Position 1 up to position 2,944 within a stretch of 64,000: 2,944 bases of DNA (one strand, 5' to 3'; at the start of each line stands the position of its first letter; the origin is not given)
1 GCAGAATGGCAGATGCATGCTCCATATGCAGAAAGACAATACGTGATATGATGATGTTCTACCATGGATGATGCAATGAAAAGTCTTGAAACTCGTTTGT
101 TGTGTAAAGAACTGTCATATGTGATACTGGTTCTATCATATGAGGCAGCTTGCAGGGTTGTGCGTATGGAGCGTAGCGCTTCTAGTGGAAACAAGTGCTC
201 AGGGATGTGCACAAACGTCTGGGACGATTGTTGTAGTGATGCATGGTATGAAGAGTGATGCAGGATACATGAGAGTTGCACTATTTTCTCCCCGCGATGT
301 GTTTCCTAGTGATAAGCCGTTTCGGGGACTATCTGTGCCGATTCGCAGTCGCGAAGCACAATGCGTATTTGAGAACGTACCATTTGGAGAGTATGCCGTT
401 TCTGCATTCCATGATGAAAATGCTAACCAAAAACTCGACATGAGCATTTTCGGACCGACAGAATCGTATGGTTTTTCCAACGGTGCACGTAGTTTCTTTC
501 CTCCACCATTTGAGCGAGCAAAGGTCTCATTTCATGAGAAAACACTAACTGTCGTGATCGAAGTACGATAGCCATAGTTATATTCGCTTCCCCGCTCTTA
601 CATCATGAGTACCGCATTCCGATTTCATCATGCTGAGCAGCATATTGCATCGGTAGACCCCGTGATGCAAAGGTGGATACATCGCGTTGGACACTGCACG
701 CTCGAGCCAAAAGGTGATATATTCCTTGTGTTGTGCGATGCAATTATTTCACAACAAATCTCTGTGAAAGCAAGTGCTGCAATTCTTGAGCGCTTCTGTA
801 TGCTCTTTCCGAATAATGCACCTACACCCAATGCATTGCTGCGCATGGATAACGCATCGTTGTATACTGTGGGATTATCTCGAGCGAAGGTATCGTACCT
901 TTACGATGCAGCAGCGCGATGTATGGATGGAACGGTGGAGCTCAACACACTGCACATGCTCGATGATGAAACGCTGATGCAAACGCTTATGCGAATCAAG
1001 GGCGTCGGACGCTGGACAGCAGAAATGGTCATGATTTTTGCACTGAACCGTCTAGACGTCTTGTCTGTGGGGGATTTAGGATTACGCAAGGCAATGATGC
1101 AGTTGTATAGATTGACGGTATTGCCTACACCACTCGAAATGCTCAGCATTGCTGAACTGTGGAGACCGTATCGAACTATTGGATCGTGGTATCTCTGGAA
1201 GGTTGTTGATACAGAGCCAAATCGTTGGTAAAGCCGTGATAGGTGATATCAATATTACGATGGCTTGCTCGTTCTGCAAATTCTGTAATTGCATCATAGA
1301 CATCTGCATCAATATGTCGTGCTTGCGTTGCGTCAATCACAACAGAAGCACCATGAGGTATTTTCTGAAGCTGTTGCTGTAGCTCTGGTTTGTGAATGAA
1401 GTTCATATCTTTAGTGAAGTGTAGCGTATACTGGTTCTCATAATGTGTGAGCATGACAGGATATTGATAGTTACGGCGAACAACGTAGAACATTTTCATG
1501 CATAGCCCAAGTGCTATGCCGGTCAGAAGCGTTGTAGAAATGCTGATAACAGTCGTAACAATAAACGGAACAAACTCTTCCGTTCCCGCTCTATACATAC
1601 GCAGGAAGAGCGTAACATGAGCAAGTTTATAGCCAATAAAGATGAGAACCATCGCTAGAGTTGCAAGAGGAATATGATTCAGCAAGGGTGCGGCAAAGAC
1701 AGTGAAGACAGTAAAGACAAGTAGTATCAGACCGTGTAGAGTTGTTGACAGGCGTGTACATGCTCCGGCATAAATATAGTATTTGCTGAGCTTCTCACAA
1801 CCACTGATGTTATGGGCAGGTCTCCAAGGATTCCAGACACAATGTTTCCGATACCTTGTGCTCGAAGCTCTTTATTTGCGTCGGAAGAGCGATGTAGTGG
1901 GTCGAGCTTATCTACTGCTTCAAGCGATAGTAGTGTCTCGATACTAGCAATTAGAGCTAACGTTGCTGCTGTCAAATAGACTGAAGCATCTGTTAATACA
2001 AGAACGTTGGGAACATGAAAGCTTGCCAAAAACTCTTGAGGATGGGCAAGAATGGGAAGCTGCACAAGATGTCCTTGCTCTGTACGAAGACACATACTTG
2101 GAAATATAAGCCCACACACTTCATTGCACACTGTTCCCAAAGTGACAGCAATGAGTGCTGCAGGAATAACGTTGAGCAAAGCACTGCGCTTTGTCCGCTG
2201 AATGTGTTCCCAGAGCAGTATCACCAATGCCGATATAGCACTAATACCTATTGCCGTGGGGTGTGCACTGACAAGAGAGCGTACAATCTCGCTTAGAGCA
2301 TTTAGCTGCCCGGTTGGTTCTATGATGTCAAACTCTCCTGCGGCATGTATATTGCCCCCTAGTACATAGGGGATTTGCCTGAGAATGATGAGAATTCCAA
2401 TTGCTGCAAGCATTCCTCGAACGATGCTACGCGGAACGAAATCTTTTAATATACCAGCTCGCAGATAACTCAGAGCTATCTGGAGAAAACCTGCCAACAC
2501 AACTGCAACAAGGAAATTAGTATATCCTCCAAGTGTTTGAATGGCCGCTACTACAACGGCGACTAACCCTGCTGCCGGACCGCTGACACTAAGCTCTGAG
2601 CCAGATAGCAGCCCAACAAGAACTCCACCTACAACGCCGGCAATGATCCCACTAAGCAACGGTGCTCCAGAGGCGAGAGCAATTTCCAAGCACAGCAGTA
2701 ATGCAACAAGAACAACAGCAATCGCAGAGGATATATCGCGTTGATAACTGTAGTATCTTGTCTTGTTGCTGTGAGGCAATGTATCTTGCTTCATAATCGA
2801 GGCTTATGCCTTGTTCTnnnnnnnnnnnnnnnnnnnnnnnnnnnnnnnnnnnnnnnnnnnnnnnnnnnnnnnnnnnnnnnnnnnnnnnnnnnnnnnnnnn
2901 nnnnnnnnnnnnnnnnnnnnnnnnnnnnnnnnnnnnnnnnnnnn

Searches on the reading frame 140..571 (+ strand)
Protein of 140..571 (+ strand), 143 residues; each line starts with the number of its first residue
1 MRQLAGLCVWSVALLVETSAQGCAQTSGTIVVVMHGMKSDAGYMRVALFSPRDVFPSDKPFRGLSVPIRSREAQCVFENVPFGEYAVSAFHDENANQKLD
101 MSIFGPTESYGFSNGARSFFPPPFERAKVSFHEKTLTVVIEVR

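Call 26: search_protein_families(library=pfam, max_evalue=0.00001, proteins=[window:140-571:+])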
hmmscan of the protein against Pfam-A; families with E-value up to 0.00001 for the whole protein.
window:140-571:+ (143 aa): 1 family
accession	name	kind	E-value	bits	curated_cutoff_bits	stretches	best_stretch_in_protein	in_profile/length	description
PF09912.14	DUF2141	-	8.6e-25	87.3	24.4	1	32-137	1-110/112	Uncharacterized protein conserved in bacteria (DUF2141)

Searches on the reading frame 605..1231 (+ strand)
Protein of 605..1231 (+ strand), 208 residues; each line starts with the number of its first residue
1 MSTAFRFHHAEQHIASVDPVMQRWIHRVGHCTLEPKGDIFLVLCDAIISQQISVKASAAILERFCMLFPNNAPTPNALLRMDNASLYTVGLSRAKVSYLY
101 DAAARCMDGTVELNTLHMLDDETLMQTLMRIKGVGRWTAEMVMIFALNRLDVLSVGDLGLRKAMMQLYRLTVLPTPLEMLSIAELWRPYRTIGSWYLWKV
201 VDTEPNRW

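Call 19: search_protein_families(library=pfam, max_evalue=0.000001, proteins=[window:605-1231:+])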
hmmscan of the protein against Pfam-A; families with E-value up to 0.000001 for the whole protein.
window:605-1231:+ (208 aa): 1 family
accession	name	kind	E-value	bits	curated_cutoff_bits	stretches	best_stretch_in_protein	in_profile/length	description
PF00730.31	HhH-GPD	-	1e-15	58.4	26.2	1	46-188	3-108/108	HhH-GPD superfamily base excision DNA repair protein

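Call 50: find_encoding_contigs(protein=window:605-1231:+, flank=10000, max_places=4)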
Protein window:605-1231:+ (208 aa): 3 contigs read that carry it; 2 places shown.
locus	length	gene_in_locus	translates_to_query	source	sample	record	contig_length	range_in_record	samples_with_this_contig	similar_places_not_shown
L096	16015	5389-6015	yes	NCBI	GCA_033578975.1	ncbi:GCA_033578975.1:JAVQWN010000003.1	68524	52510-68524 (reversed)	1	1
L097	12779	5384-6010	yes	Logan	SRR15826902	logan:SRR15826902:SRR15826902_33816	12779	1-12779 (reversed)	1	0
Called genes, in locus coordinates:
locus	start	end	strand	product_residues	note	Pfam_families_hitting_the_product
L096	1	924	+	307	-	PF02687:FtsX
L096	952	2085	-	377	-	PF13739:PdaC (weak), PF11738:DUF3298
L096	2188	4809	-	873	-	PF13424:TPR_12 (weak), PF00512:HisKA, PF02518:HATPase_c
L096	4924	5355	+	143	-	PF09912:DUF2141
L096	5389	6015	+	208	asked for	PF00730:HhH-GPD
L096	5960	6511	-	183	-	-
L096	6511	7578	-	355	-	PF00916:Sulfate_transp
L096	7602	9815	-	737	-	PF20256:MoCoBD_2, PF02738:MoCoBD_1, PF20256:MoCoBD_2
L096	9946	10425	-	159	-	PF00111:Fer2, PF13085:Fer2_3, PF01799:Fer2_2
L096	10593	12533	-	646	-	-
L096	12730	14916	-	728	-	PF00072:Response_reg, PF00211:Guanylate_cyc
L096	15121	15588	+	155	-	PF07681:DoxX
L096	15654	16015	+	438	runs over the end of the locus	PF13433:Peripla_BP_5 (faint), PF13458:Peripla_BP_6, PF01094:ANF_receptor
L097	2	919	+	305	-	?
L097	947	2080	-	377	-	PF13739:PdaC (weak), PF11738:DUF3298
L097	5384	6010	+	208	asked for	PF00730:HhH-GPD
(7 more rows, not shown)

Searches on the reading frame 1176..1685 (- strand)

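Call 19: search_protein_families(library=pfam, max_evalue=0.000001, proteins=[window:1176-1685:-])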
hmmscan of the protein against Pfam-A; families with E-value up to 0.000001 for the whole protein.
window:1176-1685:- (169 aa): 0 families

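Call 27: search_protein_families(library=pfam, max_evalue=1, proteins=[window:1176-1685:-])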
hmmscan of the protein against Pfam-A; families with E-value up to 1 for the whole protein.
window:1176-1685:- (169 aa): 5 families
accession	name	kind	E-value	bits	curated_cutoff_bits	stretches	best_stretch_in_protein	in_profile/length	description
PF13466.11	STAS_2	-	0.0011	19.5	29.2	1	96-156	9-70/80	STAS domain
PF06687.17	SUR7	-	0.0088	16.2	29.6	1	5-73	113-171/201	SUR7/PalI family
PF01740.26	STAS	-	0.011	15.9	22.6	1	79-147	4-75/106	STAS domain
PF16654.10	DAPDH_C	-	0.021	15.1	30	1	85-123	102-140/154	Diaminopimelic acid dehydrogenase C-terminal domain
PF13597.11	NRDD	-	0.072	12.2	26.2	1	61-141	418-498/562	Anaerobic ribonucleoside-triphosphate reductase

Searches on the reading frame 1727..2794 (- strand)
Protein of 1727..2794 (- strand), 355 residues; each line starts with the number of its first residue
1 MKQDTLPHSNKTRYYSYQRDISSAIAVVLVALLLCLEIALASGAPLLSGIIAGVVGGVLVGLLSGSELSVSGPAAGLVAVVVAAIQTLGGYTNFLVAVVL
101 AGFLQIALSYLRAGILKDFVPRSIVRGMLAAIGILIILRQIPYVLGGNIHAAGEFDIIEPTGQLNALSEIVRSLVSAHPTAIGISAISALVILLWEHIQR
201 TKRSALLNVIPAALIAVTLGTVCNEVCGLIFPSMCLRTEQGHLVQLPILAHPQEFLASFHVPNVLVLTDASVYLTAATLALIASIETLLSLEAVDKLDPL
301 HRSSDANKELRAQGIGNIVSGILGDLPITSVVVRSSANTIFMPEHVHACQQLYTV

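Call 19: search_protein_families(library=pfam, max_evalue=0.000001, proteins=[window:1727-2794:-])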
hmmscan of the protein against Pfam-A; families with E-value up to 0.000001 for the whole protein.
window:1727-2794:- (355 aa): 1 family
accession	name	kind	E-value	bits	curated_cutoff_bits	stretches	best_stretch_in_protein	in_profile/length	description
PF00916.26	Sulfate_transp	-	3.1e-36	125.4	23.2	1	18-338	2-308/380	Sulfate permease family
